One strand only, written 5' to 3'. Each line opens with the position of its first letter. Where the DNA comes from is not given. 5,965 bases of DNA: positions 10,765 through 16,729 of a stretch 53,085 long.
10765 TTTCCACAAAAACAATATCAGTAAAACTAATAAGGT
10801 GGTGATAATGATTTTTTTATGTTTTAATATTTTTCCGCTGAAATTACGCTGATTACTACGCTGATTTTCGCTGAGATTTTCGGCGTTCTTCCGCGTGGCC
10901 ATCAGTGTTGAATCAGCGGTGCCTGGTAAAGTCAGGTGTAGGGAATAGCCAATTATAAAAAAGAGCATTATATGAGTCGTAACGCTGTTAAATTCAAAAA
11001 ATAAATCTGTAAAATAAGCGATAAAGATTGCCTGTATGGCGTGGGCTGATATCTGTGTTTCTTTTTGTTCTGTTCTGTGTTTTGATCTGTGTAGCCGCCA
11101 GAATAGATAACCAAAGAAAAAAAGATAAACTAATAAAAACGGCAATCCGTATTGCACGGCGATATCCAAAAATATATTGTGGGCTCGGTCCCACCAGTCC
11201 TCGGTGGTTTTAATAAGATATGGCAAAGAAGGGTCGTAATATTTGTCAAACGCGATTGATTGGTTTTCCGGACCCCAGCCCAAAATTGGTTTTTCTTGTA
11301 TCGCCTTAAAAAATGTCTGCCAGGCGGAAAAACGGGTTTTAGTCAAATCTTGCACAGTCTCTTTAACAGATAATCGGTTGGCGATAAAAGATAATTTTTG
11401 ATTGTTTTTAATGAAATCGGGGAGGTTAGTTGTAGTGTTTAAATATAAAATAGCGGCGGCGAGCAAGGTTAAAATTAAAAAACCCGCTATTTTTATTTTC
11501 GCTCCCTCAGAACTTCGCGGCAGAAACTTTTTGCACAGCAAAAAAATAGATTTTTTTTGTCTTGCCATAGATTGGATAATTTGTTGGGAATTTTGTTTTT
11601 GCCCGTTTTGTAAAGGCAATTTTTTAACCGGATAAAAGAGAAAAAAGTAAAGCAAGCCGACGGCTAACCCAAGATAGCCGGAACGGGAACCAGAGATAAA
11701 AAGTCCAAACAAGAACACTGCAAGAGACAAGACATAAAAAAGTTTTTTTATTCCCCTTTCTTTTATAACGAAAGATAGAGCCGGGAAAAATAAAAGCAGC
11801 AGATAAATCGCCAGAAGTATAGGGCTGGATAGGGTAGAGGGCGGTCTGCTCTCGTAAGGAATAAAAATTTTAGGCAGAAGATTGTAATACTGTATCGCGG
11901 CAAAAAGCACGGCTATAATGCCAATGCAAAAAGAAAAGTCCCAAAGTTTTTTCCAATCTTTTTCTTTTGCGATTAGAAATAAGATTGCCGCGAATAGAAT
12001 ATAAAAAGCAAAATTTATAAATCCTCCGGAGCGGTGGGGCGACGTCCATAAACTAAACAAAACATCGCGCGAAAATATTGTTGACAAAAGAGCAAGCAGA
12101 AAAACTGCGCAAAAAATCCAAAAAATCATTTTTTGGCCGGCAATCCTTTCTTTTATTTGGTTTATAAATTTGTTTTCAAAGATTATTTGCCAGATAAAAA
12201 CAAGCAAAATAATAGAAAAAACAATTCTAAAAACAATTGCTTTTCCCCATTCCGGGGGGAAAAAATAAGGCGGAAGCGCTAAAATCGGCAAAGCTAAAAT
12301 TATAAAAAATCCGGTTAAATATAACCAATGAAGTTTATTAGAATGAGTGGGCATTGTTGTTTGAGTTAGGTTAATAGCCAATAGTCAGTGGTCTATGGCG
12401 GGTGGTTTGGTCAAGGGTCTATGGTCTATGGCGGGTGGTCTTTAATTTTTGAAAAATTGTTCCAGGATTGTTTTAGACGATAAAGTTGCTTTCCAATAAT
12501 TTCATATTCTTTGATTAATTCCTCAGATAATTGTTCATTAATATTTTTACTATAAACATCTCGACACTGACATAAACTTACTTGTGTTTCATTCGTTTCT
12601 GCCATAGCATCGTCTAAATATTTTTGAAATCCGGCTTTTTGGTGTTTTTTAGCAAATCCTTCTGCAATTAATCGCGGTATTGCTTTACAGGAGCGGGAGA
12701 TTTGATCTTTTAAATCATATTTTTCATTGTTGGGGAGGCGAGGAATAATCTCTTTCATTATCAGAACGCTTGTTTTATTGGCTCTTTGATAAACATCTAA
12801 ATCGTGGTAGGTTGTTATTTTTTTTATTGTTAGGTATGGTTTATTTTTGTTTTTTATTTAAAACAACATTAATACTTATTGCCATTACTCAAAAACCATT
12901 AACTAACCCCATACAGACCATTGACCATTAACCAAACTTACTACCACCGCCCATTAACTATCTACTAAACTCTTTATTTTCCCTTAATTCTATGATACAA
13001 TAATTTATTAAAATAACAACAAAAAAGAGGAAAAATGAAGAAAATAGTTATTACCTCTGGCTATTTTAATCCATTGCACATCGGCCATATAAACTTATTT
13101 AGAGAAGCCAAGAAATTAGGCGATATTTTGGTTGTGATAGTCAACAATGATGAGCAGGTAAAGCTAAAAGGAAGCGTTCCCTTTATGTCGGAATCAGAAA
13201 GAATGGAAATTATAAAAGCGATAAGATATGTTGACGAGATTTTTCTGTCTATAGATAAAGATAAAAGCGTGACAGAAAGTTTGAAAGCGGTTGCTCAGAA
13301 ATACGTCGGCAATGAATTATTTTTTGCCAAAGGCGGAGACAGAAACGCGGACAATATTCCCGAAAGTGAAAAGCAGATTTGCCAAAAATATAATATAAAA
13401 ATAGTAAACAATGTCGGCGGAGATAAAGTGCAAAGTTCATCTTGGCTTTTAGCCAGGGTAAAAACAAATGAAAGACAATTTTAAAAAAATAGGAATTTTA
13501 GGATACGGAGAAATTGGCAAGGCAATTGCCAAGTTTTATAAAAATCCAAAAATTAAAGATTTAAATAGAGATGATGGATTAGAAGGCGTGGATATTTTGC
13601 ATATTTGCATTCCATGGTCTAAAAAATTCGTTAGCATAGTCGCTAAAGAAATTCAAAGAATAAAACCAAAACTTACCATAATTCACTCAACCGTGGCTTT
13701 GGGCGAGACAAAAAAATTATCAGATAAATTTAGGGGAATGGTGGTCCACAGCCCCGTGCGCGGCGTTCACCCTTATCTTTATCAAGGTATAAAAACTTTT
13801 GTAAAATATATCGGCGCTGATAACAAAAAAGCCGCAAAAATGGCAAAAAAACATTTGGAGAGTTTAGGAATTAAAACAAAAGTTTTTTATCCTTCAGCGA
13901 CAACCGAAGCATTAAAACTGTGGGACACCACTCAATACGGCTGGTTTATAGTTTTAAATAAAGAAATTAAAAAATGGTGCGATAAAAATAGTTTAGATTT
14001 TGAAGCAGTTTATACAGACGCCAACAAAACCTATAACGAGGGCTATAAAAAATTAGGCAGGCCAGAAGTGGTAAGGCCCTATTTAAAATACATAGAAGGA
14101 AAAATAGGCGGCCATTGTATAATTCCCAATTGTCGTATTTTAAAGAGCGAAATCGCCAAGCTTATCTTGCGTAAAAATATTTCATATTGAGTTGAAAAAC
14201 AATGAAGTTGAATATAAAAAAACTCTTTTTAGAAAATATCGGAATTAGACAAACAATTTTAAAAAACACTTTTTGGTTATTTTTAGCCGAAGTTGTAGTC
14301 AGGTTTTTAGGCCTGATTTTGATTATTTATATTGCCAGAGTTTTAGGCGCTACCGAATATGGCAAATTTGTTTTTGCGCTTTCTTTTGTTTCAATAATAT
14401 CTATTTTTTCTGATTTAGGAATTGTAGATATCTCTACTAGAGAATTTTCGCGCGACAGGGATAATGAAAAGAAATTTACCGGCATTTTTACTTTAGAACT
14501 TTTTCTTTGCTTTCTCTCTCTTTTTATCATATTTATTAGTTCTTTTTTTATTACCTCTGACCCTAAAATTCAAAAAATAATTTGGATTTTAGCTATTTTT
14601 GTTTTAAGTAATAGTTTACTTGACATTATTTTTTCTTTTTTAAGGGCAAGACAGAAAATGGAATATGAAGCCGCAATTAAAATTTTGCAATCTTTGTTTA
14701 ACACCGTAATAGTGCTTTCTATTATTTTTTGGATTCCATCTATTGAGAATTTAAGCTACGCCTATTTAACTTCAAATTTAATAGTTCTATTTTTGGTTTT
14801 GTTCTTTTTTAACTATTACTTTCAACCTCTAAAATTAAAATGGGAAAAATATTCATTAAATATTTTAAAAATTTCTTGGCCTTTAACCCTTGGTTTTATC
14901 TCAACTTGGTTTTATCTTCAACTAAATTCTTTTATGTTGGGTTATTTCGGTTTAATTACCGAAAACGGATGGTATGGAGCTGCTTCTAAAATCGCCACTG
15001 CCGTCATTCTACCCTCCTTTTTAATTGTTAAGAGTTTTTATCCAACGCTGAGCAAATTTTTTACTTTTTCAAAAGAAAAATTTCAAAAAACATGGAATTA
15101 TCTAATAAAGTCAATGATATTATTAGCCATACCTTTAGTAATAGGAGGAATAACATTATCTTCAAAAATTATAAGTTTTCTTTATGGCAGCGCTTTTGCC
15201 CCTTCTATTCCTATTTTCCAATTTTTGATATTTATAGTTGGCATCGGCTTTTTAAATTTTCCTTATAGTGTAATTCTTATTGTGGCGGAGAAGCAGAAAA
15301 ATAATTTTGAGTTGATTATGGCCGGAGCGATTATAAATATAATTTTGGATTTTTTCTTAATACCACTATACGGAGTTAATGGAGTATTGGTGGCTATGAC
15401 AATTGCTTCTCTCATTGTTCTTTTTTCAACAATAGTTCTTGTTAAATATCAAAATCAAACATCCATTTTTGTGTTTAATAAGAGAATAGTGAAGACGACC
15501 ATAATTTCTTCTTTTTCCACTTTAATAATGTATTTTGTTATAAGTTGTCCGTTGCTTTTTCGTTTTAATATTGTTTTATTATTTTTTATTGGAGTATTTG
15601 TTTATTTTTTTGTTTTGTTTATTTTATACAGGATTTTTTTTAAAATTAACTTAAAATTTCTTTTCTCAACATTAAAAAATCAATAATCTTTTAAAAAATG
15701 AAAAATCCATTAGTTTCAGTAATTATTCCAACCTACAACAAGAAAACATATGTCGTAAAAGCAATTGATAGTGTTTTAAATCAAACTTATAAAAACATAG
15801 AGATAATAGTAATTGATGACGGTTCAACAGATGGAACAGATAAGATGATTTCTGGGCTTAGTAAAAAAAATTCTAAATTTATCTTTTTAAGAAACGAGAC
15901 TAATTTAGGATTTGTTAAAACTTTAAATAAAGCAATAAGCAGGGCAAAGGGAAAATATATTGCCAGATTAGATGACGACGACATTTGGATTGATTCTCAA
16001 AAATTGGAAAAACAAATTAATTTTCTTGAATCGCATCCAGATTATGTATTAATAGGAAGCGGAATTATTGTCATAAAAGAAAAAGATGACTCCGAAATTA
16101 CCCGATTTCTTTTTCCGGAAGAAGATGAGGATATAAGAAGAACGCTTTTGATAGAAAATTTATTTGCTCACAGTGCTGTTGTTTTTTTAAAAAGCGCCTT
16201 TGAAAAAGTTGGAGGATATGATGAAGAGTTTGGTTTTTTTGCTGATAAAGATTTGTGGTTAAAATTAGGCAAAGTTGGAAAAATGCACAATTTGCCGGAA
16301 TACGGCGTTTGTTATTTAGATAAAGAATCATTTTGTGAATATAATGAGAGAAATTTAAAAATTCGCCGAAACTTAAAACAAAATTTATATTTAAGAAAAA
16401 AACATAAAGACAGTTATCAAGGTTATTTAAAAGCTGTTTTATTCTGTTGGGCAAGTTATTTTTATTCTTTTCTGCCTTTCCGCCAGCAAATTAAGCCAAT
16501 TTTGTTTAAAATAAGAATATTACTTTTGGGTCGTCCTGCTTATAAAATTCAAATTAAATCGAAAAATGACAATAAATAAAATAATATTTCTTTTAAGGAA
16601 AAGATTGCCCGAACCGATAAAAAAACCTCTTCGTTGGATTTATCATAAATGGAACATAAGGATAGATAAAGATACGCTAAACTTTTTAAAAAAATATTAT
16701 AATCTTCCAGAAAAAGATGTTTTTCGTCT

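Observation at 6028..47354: Candidate surface-protein (S-layer) glycosylation supercluster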

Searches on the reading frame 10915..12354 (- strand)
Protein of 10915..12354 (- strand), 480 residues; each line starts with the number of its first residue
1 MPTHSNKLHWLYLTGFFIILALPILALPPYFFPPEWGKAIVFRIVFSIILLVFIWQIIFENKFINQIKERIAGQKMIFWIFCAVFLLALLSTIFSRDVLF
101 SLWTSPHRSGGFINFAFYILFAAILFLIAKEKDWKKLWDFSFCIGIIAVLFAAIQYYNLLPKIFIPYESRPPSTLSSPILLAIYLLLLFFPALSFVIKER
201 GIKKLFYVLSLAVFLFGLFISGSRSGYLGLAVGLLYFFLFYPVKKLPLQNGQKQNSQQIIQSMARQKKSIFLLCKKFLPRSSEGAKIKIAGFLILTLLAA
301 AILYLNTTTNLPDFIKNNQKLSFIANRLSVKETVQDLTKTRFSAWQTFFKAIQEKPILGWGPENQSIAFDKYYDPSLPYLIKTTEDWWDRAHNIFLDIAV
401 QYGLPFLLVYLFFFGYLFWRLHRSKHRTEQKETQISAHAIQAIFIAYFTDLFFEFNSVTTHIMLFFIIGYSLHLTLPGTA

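Call 43: search_solved_structures(query=A3, max_evalue=10, show_alignments=2)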
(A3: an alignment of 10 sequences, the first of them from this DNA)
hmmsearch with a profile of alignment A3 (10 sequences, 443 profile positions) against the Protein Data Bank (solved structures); distinct sequences matched with E-value up to 10: 2.
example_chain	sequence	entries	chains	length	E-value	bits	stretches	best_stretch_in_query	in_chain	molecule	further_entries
7tpg_B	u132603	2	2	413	1.8e-06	30.3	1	197-380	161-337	Putative cell surface polysaccharide polymerase/ligase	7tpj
6k5p_A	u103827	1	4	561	0.78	11.8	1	268-379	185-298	Binary toxin receptor protein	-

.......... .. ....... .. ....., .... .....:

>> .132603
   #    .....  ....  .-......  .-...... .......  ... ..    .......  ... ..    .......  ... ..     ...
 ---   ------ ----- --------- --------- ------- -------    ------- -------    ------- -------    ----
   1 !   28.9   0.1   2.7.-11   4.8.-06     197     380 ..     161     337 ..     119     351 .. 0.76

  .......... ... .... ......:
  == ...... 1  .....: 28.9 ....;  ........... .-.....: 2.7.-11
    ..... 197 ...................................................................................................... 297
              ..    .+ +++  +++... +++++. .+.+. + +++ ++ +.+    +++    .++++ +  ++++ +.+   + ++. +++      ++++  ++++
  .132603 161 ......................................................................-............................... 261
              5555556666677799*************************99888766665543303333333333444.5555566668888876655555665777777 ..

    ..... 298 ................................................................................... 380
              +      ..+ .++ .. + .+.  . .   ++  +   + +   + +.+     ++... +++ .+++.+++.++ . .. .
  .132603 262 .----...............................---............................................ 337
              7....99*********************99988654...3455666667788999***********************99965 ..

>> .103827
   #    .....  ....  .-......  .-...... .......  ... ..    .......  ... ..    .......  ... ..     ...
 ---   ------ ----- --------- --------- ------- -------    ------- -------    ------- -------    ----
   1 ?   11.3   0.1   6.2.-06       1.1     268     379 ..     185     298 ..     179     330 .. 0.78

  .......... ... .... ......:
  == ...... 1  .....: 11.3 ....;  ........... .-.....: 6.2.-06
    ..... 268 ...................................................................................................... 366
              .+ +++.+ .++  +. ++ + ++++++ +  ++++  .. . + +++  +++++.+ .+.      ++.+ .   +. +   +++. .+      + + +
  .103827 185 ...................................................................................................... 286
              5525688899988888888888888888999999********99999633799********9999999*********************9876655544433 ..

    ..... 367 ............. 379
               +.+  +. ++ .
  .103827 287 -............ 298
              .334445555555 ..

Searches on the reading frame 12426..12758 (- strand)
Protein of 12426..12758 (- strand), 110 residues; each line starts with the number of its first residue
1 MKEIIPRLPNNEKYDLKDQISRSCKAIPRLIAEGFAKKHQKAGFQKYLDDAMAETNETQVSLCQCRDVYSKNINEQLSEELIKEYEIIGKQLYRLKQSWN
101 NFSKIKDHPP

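Call 4: search_protein_families(library=pfam, proteins=[window:12426-12758:-], max_evalue=0.01)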
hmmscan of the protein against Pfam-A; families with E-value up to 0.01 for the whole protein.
window:12426-12758:- (110 aa): 1 family
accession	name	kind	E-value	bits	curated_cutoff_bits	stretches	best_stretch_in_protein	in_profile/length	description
PF05635.17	23S_rRNA_IVP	-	1.9e-15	57.4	33.8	1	5-93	20-105/106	23S rRNA-intervening sequence protein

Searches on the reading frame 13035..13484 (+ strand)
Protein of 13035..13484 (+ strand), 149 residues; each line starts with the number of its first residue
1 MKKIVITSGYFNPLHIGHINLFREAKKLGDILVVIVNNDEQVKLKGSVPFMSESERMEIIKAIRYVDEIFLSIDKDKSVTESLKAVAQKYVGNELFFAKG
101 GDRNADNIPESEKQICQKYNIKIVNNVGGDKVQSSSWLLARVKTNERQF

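Call 4: search_protein_families(library=pfam, proteins=[window:13035-13484:+], max_evalue=0.01)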
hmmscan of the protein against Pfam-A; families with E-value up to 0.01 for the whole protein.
window:13035-13484:+ (149 aa): 2 families
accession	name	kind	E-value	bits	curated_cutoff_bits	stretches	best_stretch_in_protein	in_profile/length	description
PF01467.32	CTP_transf_like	-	1.7e-17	64.3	21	1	7-106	2-93/133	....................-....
PF06574.18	FAD_syn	-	0.00082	19.7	27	1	2-84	6-103/158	FAD synthetase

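Call 46: search_protein_families(library=ncbifam, proteins=[window:13035-13484:+], max_evalue=0.01)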
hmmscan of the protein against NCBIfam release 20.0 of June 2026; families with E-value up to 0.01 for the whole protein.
window:13035-13484:+ (149 aa): 20 families
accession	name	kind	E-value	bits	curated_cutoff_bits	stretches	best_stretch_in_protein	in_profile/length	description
TIGR00125.1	cyt_tran_rel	domain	2.2e-20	72.6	27.7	1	4-68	1-64/65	adenylyltransferase/cytidyltransferase family protein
TIGR02199.1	rfaE_dom_II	equivalog_domain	6.7e-20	71.4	181.5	1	2-142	11-142/144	D-glycero-beta-D-manno-heptose 1-phosphate adenylyltransferase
NF008454.0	PRK11316.1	equivalog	1.1e-15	57.2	521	1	2-129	340-461/475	bifunctional D-glycero-beta-D-manno-heptose-7-phosphate kinase/D-glycero-beta-D-manno-heptose 1-phosphate adenylyltransferase HldE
TIGR01518.1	g3p_cytidyltrns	equivalog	6.6e-14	52.1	165.4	1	5-72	1-68/125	glycerol-3-phosphate cytidylyltransferase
NF005518.0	PRK07143.1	equivalog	1.9e-07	30.8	232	1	2-110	15-134/281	hypothetical protein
NF045965.1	RibF_rel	equivalog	2.9e-07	30.2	200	1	5-122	15-149/279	FAD synthase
NF001985.0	PRK00777.1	subfamily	7.1e-07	29.4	104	1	4-61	6-63/157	pantetheine-phosphate adenylyltransferase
TIGR01510.1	coaD_prev_kdtB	equivalog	1.1e-06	28.8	103.3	1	5-63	2-55/155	pantetheine-phosphate adenylyltransferase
NF005519.0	PRK07152.1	equivalog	1.1e-06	27.9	315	1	2-123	1-129/361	nicotinate-nucleotide adenylyltransferase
NF005988.0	PRK08099.1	equivalog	3.2e-06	26.5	201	1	1-70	63-131/411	multifunctional transcriptional regulator/nicotinamide-nucleotide adenylyltransferase/ribosylnicotinamide kinase NadR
TIGR01526.1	nadR_NMN_Atrans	equivalog_domain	2.1e-05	23.9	341.15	1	2-50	1-50/325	nicotinamide-nucleotide adenylyltransferase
NF002250.0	PRK01170.1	subfamily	3.7e-05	23.3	489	1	3-69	1-67/322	bifunctional pantetheine-phosphate adenylyltransferase/NTP phosphatase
NF000840.1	PRK00071.1-3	equivalog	4.7e-05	23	150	1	1-103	5-113/201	nicotinate-nucleotide adenylyltransferase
TIGR00482.1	TIGR00482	equivalog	5e-05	23.4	112.45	1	8-103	3-104/194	nicotinate (nicotinamide) nucleotide adenylyltransferase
NF041124.1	CoaD_Thcocales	equivalog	0.00011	22.1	290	1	4-48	6-50/156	phosphopantetheine adenylyltransferase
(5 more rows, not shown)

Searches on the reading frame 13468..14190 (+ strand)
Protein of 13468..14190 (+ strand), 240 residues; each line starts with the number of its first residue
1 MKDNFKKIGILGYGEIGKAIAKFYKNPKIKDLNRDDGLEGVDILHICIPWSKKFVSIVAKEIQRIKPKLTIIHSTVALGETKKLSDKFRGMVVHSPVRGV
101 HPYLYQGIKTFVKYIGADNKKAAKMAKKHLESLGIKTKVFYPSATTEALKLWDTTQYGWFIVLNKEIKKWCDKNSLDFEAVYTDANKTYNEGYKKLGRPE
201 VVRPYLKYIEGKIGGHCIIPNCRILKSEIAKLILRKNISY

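Call 4: search_protein_families(library=pfam, proteins=[window:13468-14190:+], max_evalue=0.01)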
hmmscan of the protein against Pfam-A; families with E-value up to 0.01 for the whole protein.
window:13468-14190:+ (240 aa): 1 family
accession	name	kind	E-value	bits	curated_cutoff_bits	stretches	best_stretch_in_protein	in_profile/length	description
PF02826.25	2-Hacid_dh_C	-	0.0064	16.3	25.1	0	6-26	37-57/178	D-isomer specific 2-hydroxyacid dehydrogenase, NAD binding domain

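Call 9: search_protein_families(library=ncbifam, proteins=[window:13468-14190:+], max_evalue=0.01)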
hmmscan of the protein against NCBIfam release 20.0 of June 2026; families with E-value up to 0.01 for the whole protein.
window:13468-14190:+ (240 aa): 2 families
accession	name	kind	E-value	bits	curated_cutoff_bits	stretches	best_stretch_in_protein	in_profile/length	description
TIGR03026.1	NDP-sugDHase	subfamily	3.9e-06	25.9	189.8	1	53-230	97-277/413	nucleotide sugar dehydrogenase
NF040825.1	UDPMaNacDH_Arch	equivalog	0.0019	17.2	750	1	20-177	55-231/418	UDP-N-acetyl-D-mannosamine dehydrogenase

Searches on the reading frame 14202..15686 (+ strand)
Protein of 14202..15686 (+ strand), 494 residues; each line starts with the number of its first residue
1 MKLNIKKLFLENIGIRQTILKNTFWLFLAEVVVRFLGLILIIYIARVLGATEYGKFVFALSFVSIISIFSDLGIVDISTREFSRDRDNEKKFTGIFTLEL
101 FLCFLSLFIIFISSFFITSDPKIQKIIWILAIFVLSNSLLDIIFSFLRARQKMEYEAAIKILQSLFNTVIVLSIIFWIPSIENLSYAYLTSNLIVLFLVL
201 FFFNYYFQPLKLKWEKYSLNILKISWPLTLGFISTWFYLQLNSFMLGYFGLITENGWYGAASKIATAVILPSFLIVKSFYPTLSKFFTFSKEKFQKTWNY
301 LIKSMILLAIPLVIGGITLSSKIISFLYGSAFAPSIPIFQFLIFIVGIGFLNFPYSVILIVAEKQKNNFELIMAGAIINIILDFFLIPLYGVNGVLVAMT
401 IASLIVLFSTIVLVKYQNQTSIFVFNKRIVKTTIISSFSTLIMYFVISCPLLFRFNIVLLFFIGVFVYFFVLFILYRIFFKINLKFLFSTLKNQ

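Call 4: search_protein_families(library=pfam, proteins=[window:14202-15686:+], max_evalue=0.01)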
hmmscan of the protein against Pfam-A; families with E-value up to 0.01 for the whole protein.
window:14202-15686:+ (494 aa): 2 families
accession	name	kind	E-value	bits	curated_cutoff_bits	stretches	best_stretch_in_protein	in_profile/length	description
PF01943.22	Polysacc_synt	-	2.3e-31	109.7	28.2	1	19-286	1-273/274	Polysaccharide biosynthesis protein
PF13440.11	Polysacc_synt_3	-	2.1e-22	80.1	23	1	44-337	2-293/293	Polysaccharide biosynthesis protein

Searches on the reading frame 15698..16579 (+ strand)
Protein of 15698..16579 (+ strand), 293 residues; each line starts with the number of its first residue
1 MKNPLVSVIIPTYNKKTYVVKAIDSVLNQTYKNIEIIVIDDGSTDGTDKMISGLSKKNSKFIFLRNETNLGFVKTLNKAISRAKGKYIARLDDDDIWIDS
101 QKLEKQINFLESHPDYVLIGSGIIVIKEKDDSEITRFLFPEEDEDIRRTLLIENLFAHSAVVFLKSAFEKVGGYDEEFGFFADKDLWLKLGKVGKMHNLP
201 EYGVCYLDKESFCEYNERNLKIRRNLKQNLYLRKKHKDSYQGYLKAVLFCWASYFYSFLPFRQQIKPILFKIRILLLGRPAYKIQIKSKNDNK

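Call 4: search_protein_families(library=pfam, proteins=[window:15698-16579:+], max_evalue=0.01)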
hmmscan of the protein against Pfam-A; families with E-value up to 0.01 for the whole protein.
window:15698-16579:+ (293 aa): 3 families
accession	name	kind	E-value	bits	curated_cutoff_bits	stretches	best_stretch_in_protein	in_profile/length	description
PF00535.33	Glycos_transf_2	-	1.9e-39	135.7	23.3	1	7-171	1-167/168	Glycosyl transferase family 2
PF10111.15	Glyco_tranf_2_2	-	2.8e-16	60.3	27.3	1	7-206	1-215/276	Glycosyltransferase like family 2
PF13641.12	Glyco_tranf_2_3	-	2.9e-13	50.8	27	1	6-123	3-122/230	Glycosyltransferase like family 2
